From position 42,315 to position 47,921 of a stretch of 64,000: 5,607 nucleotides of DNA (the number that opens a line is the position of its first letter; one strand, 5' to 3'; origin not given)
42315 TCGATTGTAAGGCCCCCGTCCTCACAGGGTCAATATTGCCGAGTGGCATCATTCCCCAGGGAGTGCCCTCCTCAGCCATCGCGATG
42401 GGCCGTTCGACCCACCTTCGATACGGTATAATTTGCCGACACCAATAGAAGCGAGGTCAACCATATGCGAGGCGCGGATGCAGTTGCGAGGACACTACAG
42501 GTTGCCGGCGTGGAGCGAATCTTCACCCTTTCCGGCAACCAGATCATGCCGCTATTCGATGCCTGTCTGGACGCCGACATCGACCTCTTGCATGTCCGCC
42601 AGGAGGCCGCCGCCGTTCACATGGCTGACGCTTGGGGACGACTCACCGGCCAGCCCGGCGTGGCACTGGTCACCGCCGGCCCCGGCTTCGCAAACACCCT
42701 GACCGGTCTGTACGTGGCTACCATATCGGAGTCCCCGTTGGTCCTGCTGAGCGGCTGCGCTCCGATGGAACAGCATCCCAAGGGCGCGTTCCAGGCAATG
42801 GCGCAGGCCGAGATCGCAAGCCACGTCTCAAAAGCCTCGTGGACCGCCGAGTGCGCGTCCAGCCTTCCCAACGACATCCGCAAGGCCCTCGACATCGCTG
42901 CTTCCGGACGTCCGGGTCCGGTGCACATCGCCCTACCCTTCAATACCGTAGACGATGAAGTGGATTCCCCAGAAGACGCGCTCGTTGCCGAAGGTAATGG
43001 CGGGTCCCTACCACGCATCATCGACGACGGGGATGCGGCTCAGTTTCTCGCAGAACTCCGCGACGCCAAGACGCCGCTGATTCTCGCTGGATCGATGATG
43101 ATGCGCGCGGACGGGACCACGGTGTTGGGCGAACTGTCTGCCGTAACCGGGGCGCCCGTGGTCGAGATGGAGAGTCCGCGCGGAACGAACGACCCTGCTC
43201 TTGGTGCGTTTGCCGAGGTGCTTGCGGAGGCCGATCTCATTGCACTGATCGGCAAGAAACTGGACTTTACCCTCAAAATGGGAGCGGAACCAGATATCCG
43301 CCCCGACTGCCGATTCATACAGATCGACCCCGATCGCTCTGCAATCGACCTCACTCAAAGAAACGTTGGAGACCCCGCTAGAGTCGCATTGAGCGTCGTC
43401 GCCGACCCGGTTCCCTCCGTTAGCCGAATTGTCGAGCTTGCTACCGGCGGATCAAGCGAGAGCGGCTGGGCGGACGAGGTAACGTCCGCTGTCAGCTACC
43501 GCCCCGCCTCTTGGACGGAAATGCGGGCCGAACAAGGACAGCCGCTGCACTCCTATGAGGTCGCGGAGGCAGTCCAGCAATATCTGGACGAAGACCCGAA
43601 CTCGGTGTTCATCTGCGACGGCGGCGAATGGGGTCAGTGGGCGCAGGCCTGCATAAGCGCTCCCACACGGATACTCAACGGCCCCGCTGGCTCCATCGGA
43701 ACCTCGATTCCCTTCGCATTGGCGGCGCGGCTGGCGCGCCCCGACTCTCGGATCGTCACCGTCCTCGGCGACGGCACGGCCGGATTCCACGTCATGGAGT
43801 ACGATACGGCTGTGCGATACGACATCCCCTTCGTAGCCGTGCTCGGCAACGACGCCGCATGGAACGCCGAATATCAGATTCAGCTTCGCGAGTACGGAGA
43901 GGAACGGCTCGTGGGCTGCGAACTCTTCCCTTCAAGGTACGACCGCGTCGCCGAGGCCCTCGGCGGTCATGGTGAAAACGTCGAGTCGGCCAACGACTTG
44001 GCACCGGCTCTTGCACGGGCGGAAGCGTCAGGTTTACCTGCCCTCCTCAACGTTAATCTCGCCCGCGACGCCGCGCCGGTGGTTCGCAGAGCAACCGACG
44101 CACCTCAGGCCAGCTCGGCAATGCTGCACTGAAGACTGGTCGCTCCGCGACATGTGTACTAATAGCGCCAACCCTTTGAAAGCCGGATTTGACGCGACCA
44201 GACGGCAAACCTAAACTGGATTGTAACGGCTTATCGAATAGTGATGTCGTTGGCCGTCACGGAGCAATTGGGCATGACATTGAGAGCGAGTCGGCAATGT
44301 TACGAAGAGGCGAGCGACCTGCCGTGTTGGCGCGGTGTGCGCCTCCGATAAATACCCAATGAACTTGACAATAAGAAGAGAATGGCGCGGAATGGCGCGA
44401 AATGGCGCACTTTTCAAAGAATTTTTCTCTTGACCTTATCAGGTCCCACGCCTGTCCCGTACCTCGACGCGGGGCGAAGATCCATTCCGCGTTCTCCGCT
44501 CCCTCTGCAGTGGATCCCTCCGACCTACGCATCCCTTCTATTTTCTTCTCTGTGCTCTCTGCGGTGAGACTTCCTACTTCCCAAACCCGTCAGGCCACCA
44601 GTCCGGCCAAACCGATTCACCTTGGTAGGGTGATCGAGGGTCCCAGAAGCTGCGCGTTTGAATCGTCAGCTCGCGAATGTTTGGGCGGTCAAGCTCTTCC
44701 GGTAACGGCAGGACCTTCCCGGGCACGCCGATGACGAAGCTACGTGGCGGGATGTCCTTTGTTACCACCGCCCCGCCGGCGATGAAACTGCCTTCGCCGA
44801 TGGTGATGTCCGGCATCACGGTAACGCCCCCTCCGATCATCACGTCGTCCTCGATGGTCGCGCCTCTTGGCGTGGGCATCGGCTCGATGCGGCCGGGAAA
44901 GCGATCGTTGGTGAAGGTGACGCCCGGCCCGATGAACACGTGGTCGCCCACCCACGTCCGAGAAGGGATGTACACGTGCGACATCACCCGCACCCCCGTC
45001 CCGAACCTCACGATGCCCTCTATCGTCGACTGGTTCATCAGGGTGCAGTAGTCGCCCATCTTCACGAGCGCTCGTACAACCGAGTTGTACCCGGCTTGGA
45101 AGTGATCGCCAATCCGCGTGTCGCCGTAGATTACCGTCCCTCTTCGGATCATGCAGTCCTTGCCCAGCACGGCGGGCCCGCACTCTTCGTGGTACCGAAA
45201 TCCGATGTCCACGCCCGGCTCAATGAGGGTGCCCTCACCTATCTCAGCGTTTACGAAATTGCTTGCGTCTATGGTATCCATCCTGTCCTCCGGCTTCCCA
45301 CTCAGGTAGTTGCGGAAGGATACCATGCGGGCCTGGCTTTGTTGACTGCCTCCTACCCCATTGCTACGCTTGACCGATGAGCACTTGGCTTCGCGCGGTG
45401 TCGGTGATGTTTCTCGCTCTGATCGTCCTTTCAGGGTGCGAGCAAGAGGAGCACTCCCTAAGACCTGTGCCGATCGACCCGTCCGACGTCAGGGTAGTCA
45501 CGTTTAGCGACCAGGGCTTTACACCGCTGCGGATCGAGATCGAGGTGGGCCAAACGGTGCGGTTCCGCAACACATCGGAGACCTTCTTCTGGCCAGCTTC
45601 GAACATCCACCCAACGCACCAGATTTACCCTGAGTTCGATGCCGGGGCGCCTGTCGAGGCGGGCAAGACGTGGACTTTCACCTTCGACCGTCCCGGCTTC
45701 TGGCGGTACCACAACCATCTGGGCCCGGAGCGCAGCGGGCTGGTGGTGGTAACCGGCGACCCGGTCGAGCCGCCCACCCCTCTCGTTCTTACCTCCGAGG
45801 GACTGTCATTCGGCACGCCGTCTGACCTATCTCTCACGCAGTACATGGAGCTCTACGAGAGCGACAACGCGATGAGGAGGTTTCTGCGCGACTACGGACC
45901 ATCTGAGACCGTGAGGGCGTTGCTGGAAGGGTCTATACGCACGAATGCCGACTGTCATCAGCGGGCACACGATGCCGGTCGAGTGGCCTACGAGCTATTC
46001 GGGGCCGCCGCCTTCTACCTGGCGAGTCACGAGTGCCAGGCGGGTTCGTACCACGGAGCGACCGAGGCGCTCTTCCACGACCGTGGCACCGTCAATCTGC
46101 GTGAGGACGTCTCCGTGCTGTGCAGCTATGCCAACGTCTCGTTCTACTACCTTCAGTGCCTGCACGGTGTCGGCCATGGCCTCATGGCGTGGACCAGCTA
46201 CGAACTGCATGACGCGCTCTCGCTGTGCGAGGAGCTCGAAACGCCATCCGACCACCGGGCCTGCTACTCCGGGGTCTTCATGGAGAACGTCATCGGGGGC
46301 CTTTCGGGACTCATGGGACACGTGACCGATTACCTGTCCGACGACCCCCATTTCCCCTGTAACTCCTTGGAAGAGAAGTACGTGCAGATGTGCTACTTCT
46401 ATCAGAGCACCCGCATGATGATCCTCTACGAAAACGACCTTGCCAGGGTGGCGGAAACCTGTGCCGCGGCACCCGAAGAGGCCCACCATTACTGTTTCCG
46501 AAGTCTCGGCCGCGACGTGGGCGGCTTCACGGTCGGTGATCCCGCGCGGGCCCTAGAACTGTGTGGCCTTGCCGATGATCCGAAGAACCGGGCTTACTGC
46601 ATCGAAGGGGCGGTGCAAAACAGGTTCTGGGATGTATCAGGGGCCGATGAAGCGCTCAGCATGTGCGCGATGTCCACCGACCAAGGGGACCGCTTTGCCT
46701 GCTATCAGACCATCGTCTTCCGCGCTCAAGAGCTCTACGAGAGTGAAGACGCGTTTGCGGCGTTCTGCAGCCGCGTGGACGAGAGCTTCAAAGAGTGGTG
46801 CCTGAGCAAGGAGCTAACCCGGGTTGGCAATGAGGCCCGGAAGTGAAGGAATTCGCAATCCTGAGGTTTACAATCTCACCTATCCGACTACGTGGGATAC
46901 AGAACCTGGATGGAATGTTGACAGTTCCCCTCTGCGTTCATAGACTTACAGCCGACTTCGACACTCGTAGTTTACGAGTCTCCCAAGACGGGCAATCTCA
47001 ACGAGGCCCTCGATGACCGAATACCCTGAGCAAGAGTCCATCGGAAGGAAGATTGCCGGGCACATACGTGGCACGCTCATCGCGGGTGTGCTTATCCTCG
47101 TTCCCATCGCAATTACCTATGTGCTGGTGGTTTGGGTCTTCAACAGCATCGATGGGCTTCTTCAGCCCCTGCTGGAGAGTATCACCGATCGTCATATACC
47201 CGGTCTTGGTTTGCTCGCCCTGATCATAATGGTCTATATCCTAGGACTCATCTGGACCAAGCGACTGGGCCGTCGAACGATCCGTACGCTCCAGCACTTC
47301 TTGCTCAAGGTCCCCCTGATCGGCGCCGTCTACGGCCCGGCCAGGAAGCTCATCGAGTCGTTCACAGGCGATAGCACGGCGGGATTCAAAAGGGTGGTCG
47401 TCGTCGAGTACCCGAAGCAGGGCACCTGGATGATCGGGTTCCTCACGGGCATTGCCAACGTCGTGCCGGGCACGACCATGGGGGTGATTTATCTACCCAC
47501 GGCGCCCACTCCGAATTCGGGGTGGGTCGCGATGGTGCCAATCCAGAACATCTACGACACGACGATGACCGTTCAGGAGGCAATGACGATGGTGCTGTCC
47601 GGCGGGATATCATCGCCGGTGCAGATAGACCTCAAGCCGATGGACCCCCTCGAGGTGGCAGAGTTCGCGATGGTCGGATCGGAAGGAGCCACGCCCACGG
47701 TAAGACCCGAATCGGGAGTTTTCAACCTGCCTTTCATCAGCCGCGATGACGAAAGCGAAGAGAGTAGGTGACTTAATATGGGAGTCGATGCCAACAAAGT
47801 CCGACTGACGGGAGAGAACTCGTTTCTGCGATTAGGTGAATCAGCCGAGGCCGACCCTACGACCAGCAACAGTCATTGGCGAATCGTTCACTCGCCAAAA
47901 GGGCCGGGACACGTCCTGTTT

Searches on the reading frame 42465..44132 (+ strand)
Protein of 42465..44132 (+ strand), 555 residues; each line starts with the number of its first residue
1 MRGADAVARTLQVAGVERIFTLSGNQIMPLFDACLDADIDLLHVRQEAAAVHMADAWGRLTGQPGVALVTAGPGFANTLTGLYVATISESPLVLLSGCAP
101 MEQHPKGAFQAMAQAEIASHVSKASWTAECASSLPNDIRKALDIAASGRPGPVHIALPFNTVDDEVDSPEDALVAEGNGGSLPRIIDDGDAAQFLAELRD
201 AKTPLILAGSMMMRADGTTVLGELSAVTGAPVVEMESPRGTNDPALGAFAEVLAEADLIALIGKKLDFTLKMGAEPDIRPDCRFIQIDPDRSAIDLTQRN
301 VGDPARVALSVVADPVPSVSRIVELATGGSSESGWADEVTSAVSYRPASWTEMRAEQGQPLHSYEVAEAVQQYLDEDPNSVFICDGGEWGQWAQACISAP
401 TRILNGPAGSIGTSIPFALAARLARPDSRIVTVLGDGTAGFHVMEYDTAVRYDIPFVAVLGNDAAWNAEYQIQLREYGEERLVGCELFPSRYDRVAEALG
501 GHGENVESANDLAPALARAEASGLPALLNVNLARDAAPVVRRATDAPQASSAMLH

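Call 11: search_protein_families(library=pfam, proteins=[window:42465-44132:+], max_evalue=0.00001)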
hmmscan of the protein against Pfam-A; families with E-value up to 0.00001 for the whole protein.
window:42465-44132:+ (555 aa): 3 families
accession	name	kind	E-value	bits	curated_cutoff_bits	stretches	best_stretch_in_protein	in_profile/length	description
PF02776.23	TPP_enzyme_N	-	4.3e-35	120.5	26.8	1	1-116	1-118/119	Thiamine pyrophosphate enzyme, N-terminal TPP binding domain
PF02775.26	TPP_enzyme_C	-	1e-24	87.5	21.9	1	387-530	3-151/151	Thiamine pyrophosphate enzyme, C-terminal TPP binding domain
PF00205.28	TPP_enzyme_M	-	1.6e-11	44.5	30.4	1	194-298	4-120/137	Thiamine pyrophosphate enzyme, central domain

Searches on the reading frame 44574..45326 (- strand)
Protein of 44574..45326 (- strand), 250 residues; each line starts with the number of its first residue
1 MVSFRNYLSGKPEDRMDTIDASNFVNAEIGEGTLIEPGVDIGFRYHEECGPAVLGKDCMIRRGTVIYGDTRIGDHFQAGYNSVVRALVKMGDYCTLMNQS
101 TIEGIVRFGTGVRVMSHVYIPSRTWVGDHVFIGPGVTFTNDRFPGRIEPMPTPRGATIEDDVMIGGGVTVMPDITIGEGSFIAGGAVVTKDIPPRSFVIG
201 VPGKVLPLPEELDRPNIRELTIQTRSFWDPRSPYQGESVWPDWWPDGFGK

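Call 11: search_protein_families(library=pfam, proteins=[window:44574-45326:-], max_evalue=0.00001)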
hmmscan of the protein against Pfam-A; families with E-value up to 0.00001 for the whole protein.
window:44574-45326:- (250 aa): 2 families
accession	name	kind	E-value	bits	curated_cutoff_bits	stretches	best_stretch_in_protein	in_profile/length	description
PF00132.30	Hexapep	-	1.1e-26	91.8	27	1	155-190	1-36/36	Bacterial transferase hexapeptide (six repeats)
PF25084.1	LbH_EIF2B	-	4.4e-06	27.1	54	0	53-136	11-103/105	EIF2B subunit epsilon LbH domain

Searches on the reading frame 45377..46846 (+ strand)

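Call 11: search_protein_families(library=pfam, proteins=[window:45377-46846:+], max_evalue=0.00001)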
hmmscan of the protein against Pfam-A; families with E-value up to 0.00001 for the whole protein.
window:45377-46846:+ (489 aa): 0 families

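Call 39: search_protein_families(library=pfam, proteins=[window:45377-46846:+], max_evalue=0.001)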
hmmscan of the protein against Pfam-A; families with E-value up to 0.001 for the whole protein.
window:45377-46846:+ (489 aa): 1 family
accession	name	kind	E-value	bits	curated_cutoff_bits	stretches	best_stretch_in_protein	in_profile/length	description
PF13473.12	Cupredoxin_1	-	0.00083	19.8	27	0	26-125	16-104/104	Cupredoxin-like domain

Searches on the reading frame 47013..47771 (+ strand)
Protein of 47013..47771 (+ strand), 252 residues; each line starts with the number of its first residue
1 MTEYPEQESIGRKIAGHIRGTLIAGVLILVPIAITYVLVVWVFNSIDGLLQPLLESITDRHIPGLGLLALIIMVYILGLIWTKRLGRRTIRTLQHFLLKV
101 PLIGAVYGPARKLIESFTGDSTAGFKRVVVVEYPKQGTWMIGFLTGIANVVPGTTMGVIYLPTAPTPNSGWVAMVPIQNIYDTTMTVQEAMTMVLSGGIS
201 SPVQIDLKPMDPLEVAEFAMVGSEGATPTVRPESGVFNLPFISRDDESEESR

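Call 11: search_protein_families(library=pfam, proteins=[window:47013-47771:+], max_evalue=0.00001)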
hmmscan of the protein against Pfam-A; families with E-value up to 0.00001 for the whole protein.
window:47013-47771:+ (252 aa): 1 family
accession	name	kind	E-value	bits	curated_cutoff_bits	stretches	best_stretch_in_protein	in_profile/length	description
PF04367.18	DUF502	-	1.4e-22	80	23.8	1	69-168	2-106/107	Protein of unknown function (DUF502)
